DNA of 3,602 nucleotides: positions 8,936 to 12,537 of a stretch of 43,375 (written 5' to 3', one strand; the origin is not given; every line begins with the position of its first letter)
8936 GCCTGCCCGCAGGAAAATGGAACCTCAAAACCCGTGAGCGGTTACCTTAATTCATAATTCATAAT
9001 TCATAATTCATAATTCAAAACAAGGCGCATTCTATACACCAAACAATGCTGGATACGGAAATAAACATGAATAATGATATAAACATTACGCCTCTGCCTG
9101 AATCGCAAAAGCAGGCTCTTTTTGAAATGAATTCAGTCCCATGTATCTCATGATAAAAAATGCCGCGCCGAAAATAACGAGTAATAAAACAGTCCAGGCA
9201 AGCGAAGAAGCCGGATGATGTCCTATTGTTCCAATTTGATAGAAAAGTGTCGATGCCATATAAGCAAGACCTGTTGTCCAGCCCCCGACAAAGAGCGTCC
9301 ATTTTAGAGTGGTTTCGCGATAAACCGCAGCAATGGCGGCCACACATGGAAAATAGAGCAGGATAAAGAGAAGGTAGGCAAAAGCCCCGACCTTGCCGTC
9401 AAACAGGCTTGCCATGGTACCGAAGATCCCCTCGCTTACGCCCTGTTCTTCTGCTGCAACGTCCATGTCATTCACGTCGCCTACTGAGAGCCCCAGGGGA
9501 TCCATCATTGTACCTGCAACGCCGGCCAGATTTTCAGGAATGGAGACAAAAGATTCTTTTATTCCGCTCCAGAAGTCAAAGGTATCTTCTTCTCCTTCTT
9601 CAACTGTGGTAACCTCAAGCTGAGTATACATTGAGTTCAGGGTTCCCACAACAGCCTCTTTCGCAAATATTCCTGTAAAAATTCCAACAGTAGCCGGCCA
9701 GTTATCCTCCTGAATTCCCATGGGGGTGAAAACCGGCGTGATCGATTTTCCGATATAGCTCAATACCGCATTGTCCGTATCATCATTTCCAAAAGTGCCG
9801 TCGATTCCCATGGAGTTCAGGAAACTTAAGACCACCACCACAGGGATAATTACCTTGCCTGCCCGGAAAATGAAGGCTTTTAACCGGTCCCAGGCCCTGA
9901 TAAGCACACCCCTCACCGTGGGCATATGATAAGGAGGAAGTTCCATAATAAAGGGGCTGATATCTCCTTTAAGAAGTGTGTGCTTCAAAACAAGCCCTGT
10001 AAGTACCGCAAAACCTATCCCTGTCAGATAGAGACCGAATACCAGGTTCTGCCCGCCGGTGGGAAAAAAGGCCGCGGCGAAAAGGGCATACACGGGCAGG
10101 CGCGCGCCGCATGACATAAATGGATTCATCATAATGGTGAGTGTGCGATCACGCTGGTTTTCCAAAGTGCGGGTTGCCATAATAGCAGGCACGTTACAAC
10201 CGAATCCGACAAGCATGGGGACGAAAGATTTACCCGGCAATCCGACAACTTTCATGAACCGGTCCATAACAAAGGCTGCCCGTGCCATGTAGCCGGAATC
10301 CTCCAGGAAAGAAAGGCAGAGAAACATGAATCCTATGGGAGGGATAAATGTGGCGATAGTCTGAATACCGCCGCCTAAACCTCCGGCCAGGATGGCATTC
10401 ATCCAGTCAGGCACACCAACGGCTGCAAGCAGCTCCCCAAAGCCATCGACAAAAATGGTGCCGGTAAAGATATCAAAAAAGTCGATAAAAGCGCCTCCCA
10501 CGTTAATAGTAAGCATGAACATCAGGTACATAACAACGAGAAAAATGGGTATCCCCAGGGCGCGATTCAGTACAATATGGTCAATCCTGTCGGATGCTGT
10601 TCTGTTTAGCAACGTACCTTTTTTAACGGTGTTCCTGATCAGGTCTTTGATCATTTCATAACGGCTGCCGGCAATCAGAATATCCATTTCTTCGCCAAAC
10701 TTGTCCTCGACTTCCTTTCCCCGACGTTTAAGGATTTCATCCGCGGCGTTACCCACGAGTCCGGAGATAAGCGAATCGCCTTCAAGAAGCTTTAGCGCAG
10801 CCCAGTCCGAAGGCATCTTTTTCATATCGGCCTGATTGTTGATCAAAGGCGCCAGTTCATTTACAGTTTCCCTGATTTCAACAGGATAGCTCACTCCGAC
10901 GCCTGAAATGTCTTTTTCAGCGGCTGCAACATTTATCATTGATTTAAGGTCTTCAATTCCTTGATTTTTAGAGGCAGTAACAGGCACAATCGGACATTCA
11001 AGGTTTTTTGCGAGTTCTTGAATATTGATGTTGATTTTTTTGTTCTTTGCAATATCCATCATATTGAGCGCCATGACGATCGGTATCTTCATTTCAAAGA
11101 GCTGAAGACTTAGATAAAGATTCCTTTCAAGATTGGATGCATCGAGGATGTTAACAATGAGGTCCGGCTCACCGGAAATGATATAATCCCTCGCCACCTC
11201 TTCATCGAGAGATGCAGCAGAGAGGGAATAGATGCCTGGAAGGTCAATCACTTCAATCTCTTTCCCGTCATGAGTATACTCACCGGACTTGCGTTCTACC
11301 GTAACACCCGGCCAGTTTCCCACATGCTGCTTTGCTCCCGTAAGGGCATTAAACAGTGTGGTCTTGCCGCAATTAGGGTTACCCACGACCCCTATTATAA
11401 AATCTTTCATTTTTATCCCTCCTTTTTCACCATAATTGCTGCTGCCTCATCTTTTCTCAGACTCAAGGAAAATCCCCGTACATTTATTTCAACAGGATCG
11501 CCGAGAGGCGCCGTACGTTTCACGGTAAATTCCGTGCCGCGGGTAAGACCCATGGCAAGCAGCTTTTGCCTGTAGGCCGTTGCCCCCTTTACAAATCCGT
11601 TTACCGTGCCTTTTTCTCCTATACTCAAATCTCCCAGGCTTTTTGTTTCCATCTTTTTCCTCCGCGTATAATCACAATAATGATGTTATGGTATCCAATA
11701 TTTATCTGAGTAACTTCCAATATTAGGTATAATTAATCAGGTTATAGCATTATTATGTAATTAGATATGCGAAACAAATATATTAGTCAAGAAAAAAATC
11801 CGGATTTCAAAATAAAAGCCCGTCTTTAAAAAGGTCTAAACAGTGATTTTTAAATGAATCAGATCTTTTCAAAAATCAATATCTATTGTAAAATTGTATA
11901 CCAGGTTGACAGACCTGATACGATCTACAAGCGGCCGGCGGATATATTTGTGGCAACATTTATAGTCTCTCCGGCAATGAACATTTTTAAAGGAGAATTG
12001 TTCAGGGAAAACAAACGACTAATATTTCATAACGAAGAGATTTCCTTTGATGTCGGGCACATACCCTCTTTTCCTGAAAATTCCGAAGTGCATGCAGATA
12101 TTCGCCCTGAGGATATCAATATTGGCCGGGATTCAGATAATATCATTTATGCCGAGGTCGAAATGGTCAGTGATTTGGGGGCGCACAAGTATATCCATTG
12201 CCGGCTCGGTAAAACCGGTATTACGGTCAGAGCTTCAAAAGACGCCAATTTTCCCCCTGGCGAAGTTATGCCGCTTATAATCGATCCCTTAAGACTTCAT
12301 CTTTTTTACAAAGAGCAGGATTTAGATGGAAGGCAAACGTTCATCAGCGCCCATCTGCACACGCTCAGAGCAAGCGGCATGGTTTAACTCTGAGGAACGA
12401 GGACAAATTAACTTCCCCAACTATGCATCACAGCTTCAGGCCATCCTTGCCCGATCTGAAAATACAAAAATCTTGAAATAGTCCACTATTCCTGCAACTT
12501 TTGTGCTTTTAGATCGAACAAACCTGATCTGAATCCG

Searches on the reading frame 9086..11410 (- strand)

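Call 5: search_protein_families(library=pfam, proteins=[window:9086-11410:-], max_evalue=0.1)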
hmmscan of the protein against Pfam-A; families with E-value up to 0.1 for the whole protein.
window:9086-11410:- (774 aa): 15 families
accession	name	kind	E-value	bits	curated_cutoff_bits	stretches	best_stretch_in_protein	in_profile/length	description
PF02421.24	FeoB_N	-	2.9e-69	232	27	1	6-158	3-155/156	Ferrous iron transport protein B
PF07670.19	Gate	-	1.2e-46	157.9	29.6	2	354-447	3-103/104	Nucleoside recognition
PF07664.17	FeoB_C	-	3.7e-23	81.4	26.6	1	457-509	1-54/54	Ferrous iron transport protein B C terminus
PF01926.29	MMR_HSR1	-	2.9e-22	79.3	21.9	1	6-116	2-112/113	50S ribosome-binding GTPase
PF17910.6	FeoB_Cyto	-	7e-16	58.9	23.4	1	175-263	1-90/90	FeoB cytosolic helical domain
PF00009.33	GTP_EFTU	-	5.1e-06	26.6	26.5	1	6-159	6-182/188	Elongation factor Tu GTP binding domain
PF04548.22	AIG1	-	3.7e-05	23.6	27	1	8-92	5-94/212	AIG1 family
PF09439.16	SRPRB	-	4.8e-05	23.2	25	1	8-71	8-67/178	Signal recognition particle receptor beta subunit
PF03193.22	RsgA_GTPase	-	0.00014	22.1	30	1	103-160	48-105/174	RsgA GTPase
PF00350.29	Dynamin_N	-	0.00026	21.5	27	0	6-27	1-22/168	Dynamin family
PF10662.15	PduV-EutP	-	0.0065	16.7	21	1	8-160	6-142/143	Ethanolamine utilisation - propanediol utilisation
PF00071.28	Ras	-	0.027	14.5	21.6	0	8-155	4-152/162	Ras family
PF03029.23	ATP_bind_1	-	0.054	13.7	27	0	94-129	142-177/240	Conserved hypothetical ATP binding protein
PF00005.33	ABC_tran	-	0.076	14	25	0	5-29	13-37/137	ABC transporter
PF19993.5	DO-GTPase2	-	0.096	12.8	27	0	5-23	2-20/226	Double-GTPase 2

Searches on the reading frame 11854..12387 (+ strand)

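Call 5: search_protein_families(library=pfam, proteins=[window:11854-12387:+], max_evalue=0.1)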
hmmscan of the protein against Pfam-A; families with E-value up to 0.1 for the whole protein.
window:11854-12387:+ (177 aa): 3 families
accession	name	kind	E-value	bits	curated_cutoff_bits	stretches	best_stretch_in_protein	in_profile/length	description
PF08402.16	TOBE_2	-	5.3e-08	33.3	21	1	83-151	3-76/76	TOBE domain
PF17912.7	OB_MalK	-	0.0025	19.1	27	1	39-88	2-53/53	MalK OB fold domain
PF03459.23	TOBE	-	0.011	16.4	22.3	1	95-149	4-63/64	TOBE domain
